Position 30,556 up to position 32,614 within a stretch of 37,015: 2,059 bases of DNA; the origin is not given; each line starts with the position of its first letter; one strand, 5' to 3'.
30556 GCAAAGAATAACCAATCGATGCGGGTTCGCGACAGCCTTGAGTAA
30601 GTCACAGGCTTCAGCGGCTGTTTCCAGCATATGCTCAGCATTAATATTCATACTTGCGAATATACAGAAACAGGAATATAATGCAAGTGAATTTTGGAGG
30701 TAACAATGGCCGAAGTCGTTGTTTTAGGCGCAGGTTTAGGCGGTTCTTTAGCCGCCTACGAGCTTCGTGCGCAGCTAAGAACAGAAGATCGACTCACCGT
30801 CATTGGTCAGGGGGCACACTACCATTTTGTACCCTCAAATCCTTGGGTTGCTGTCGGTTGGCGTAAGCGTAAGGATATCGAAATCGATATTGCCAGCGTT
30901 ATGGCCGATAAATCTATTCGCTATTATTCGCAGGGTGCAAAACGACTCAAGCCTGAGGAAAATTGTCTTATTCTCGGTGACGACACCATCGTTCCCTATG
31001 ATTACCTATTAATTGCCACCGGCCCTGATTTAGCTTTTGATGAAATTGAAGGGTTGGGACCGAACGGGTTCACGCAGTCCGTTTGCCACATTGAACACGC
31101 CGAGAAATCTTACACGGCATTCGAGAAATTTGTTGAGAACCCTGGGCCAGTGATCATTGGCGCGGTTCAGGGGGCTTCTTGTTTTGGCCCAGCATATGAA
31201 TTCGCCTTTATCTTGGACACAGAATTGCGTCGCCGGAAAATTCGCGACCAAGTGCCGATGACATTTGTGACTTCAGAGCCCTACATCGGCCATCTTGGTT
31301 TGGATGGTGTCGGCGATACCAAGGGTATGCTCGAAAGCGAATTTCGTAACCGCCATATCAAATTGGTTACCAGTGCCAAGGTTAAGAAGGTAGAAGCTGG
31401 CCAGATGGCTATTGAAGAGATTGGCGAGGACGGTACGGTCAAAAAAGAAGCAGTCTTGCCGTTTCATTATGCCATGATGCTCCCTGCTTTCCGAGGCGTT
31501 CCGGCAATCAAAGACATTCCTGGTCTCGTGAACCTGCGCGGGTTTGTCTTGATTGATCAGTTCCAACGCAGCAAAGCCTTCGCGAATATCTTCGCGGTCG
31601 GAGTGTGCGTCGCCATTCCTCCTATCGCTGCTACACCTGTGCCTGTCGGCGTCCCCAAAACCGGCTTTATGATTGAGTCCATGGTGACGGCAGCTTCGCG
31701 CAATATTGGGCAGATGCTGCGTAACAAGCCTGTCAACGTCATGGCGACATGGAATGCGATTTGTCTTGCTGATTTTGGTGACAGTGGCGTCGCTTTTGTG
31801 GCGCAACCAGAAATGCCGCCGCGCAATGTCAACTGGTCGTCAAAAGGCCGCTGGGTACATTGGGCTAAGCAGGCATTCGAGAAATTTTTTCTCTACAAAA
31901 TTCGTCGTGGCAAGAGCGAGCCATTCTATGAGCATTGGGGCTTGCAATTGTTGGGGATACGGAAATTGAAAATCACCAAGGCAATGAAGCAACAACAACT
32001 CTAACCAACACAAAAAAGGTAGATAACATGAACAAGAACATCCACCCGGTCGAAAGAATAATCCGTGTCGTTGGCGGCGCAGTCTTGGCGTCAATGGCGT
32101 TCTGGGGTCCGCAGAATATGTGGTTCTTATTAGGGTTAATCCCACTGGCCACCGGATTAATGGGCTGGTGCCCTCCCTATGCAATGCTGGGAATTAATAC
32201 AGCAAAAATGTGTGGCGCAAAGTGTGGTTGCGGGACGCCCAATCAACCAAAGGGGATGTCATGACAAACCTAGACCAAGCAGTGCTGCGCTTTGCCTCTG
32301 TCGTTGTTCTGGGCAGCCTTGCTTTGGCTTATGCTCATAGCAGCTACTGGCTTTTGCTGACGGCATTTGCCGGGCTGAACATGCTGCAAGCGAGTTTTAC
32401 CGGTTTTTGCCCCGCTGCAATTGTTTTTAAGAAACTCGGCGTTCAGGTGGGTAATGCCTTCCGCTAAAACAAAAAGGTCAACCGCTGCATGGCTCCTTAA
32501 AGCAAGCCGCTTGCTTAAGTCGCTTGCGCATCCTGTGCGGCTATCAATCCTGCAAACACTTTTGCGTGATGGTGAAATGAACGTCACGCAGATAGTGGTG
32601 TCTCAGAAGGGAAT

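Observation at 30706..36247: sqr is chained to cydABX through DUF2892 x2, a Cys-free ArsR, an AhpD-like protein and a CydP-like peptide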

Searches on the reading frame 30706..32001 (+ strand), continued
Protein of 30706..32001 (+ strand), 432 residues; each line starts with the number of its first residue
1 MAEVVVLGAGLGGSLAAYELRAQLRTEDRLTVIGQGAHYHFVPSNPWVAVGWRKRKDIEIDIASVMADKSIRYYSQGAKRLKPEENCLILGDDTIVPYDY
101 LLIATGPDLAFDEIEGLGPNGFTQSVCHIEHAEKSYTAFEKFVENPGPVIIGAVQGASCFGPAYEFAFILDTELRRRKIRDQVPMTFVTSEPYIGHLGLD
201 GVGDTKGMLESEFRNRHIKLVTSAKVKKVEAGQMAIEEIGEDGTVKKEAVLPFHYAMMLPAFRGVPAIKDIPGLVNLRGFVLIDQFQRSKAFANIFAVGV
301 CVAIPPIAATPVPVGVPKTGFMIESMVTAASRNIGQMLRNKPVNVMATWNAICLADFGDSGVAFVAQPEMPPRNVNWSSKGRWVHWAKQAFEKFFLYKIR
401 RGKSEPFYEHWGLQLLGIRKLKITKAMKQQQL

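Call 64: search_solved_structures(query=window:30706-32001:+, max_evalue=1e-100, show_alignments=1)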
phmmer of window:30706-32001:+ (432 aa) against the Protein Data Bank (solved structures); distinct sequences matched with E-value up to 1e-100: 8.
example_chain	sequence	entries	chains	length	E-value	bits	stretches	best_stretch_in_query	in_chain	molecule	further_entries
3sz0_A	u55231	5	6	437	2.1e-142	478.3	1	2-423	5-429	Sulfide-quinone reductase, putative | Sulfide-quinone reductase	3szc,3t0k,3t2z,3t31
3sy4_A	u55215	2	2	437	5.5e-142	476.8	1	2-423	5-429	Sulfide-quinone reductase, putative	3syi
3kpk_A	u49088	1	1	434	1.5e-141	475.4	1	1-423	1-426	Sulfide-quinone reductase, putative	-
3t2y_A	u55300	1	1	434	2e-141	475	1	1-423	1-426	Sulfide-quinone reductase, putative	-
3sxi_A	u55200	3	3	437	4.1e-141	474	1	2-423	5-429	Sulfide-quinone reductase, putative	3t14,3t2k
3sx6_A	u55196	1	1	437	4.1e-141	474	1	2-423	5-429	Sulfide-quinone reductase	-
3szf_A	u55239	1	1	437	5.3e-141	473.6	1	2-423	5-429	Sulfide-quinone reductase, putative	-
3szw_A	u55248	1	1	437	5.4e-141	473.6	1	2-423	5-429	Sulfide-quinone reductase, putative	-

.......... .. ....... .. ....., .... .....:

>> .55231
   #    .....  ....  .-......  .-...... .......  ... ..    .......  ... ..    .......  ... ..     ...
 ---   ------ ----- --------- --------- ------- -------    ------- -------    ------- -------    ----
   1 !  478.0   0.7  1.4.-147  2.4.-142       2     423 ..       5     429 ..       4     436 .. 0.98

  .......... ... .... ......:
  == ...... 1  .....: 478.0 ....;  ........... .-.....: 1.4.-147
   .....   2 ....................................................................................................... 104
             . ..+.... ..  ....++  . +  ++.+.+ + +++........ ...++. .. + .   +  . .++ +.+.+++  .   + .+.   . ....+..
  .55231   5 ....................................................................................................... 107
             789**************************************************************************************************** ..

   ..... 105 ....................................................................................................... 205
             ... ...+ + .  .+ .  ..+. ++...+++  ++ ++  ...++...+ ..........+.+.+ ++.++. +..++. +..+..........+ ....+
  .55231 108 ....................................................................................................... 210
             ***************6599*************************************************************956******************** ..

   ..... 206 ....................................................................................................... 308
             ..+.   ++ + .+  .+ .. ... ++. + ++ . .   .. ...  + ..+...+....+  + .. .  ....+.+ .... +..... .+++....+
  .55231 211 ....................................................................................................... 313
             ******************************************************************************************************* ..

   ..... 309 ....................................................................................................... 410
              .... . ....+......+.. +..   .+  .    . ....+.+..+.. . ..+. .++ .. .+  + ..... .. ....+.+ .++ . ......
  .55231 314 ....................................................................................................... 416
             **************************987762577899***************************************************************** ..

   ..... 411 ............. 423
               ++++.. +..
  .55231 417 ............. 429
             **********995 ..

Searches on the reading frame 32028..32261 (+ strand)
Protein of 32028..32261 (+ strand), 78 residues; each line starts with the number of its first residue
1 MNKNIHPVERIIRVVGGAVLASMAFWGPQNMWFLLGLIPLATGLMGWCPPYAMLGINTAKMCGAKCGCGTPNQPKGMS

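Call 6: search_protein_families(library=pfam, proteins=[window:32028-32261:+], max_evalue=0.01)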
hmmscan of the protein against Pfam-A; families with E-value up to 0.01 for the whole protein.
window:32028-32261:+ (78 aa): 1 family
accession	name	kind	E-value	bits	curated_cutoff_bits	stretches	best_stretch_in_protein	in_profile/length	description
PF11127.14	YgaP-like_TM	-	5.2e-19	68.6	25.3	1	1-61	1-65/66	Inner membrane protein YgaP-like, transmembrane domain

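Call 7: search_protein_families(library=ncbifam, proteins=[window:32028-32261:+], max_evalue=0.01)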
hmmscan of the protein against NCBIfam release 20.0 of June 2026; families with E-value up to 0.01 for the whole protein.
window:32028-32261:+ (78 aa): 0 families

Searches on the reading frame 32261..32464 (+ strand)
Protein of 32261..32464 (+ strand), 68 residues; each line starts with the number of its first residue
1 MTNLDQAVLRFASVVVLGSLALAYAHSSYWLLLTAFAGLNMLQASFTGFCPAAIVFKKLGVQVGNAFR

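Call 6: search_protein_families(library=pfam, proteins=[window:32261-32464:+], max_evalue=0.01)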
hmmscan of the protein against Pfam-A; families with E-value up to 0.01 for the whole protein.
window:32261-32464:+ (68 aa): 1 family
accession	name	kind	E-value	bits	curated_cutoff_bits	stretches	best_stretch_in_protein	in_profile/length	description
PF11127.14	YgaP-like_TM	-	3.3e-09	37.2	25.3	1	4-57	8-59/66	Inner membrane protein YgaP-like, transmembrane domain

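Call 7: search_protein_families(library=ncbifam, proteins=[window:32261-32464:+], max_evalue=0.01)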
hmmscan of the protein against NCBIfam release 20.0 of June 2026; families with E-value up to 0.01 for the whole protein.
window:32261-32464:+ (68 aa): 0 families
